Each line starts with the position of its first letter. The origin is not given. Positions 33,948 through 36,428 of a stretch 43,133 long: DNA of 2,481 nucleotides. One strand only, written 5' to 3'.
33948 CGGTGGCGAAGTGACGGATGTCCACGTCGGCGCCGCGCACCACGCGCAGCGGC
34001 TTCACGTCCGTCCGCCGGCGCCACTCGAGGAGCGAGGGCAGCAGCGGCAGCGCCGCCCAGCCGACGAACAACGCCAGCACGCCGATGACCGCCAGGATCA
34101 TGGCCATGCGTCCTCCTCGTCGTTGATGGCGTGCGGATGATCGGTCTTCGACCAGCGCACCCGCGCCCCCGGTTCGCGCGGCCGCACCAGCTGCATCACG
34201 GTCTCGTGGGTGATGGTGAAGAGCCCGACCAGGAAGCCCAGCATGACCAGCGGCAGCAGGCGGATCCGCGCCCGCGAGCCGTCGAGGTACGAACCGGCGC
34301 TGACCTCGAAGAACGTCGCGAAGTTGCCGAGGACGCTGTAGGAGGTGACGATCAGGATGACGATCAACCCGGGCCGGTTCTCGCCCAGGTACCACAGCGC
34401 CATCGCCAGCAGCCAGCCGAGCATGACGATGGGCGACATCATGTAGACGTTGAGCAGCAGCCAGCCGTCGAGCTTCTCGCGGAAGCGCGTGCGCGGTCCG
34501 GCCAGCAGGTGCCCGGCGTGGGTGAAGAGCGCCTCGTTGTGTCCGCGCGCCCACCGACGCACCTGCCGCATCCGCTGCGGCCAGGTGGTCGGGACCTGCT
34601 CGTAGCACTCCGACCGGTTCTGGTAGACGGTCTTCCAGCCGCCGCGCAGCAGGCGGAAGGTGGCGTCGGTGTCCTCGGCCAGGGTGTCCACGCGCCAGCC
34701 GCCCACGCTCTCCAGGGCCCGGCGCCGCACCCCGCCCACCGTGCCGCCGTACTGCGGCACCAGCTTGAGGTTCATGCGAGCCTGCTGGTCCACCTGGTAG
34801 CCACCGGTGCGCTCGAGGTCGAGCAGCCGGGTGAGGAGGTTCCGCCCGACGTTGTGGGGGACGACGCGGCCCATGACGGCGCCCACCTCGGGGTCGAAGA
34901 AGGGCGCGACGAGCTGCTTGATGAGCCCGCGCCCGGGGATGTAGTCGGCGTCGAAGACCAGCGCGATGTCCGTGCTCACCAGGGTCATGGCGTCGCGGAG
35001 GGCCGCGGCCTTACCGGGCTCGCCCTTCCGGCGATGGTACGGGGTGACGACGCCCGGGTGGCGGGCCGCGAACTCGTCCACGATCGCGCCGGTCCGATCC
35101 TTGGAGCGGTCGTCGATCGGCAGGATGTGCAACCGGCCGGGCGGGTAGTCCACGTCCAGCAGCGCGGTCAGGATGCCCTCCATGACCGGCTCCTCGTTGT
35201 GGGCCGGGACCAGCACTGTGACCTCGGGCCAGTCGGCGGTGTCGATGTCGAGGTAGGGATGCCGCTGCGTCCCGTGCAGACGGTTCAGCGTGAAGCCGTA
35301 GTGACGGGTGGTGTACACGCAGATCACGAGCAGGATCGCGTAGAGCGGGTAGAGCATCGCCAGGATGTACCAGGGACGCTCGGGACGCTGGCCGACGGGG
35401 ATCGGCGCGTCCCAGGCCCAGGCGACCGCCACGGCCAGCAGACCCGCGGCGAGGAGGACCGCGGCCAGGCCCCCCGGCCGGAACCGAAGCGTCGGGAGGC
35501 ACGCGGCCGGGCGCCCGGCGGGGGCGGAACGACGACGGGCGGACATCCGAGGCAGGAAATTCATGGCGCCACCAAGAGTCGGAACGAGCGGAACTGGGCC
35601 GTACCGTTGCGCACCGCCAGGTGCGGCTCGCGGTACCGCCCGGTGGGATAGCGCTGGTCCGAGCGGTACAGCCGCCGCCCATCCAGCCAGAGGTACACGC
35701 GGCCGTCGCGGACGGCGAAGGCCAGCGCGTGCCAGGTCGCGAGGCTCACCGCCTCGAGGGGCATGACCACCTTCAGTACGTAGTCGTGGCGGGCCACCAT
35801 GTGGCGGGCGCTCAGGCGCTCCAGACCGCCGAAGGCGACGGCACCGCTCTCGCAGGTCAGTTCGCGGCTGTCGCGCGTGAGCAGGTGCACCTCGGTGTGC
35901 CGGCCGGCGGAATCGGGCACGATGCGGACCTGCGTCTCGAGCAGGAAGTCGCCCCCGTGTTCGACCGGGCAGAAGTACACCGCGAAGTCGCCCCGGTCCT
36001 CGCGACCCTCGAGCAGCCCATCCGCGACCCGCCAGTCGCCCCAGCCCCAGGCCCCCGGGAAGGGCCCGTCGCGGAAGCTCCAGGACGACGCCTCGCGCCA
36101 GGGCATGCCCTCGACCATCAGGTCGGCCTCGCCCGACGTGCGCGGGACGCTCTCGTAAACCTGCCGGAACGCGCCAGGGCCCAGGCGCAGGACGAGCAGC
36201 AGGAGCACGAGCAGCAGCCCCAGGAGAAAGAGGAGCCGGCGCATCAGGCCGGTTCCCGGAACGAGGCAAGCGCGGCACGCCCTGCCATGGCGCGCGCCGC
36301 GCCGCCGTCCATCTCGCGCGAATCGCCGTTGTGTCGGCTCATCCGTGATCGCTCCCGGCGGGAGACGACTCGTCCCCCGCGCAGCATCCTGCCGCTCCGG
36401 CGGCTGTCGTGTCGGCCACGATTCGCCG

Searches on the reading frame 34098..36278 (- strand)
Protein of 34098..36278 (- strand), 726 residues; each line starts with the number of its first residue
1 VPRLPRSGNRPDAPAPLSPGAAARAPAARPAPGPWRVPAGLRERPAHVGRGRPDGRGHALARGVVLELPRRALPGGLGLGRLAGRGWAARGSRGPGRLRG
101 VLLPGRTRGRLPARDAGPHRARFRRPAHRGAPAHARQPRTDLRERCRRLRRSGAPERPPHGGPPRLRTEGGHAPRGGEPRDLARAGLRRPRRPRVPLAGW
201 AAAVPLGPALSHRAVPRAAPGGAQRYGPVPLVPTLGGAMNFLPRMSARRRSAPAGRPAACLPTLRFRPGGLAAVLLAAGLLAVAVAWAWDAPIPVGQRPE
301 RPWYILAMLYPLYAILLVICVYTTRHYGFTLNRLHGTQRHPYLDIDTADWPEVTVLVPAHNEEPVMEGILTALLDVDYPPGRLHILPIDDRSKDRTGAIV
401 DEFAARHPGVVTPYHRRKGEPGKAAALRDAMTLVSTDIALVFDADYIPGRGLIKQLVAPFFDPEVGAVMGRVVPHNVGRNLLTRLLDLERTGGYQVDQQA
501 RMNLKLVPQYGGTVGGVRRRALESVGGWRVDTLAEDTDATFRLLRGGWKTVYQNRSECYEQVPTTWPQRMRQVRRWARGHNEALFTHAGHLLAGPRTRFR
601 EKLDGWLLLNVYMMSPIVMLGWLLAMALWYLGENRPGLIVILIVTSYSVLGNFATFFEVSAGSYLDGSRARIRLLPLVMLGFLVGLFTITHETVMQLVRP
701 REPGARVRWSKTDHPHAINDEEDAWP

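Call 3: search_protein_families(library=pfam, proteins=[window:34098-36278:-], max_evalue=0.1)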
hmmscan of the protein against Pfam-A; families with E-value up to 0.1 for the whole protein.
window:34098-36278:- (726 aa): 5 families
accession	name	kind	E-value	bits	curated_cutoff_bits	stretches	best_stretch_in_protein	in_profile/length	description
PF13641.12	Glyco_tranf_2_3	-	3.6e-30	106.1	27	1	351-579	1-230/230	Glycosyltransferase like family 2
PF13632.12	Glyco_trans_2_3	-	4.5e-24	85.8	27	1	440-628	3-189/198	Glycosyl transferase family group 2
PF00535.33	Glycos_transf_2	-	1.1e-22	81.2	23.3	1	354-524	1-166/168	Glycosyl transferase family 2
PF13506.12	Glyco_transf_21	-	2.1e-09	37.5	21.7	1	418-578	13-174/174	Glycosyl transferase family 21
PF03552.20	Cellulose_synt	-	1.3e-05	24.5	24.7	1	527-625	416-517/722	Cellulose synthase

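Call 4: search_protein_families(library=ncbifam, proteins=[window:34098-36278:-], max_evalue=0.1)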
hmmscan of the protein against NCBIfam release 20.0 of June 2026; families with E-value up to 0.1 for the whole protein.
window:34098-36278:- (726 aa): 18 families
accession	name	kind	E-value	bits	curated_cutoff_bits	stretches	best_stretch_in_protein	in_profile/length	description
TIGR03937.1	PgaC_IcaA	equivalog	2.9e-32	112.1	422.3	1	306-631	4-315/407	poly-beta-1,6-N-acetyl-D-glucosamine synthase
TIGR03965.1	mycofact_glyco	equivalog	6e-22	78.1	280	1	348-553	71-273/467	mycofactocin biosynthesis glycosyltransferase MftF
TIGR03030.1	CelA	equivalog_domain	1.2e-21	76.4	699.1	1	335-583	114-380/714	UDP-forming cellulose synthase catalytic subunit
TIGR04242.1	nodulat_NodC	equivalog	5.5e-20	71.7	550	1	335-644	34-342/395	chitooligosaccharide synthase NodC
NF008558.0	PRK11498.1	equivalog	2.8e-19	68.6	992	1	337-581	258-502/872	UDP-forming cellulose synthase catalytic subunit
TIGR03469.1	HpnB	hypoth_equivalog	7.3e-14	51.6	379.25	1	344-458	37-158/386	hopene-associated glycosyltransferase HpnB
TIGR03472.1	HpnI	equivalog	1.8e-11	43.5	310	1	338-578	28-270/373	bacteriohopanetetrol glucosamine biosynthesis glycosyltransferase HpnI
TIGR03111.1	glyc2_xrt_Gpos1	hypoth_equivalog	4.7e-11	42.1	363.95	1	347-610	45-316/439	TIGR03111 family XrtG-associated glycosyltransferase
NF041875.1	EPS_EpsD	equivalog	3.5e-09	36.5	370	1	353-577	1-224/325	exopolysaccharide biosynthesis glycosyltransferase EpsD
NF053846.1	glyco_with_XrtP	equivalog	3.5e-09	35.8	520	1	337-580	30-298/440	XrtP-associated glycosyltransferase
TIGR04182.1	glyco_TIGR04182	equivalog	5.4e-07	29.3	325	1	352-472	1-109/293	S-layer glycoprotein N-glycosyltransferase AglJ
NF041865.1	EpsU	equivalog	2.3e-06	26.9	700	1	315-595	5-280/394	exopolysaccharide biosynthesis GT2 family glycosyltransferase EpsU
NF010496.0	PRK13915.1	equivalog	4.1e-06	26.1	262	1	352-469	32-152/307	glucosyl-3-phosphoglycerate synthase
NF047588.1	GlcsyltransPgfSStrep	equivalog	0.002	17.4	500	1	353-460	3-110/308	glycosyltransferase PgfS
NF038302.1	EPS_HpsE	equivalog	0.0036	16.3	300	1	352-472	2-124/307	hormogonium polysaccharide biosynthesis glycosyltransferase HpsE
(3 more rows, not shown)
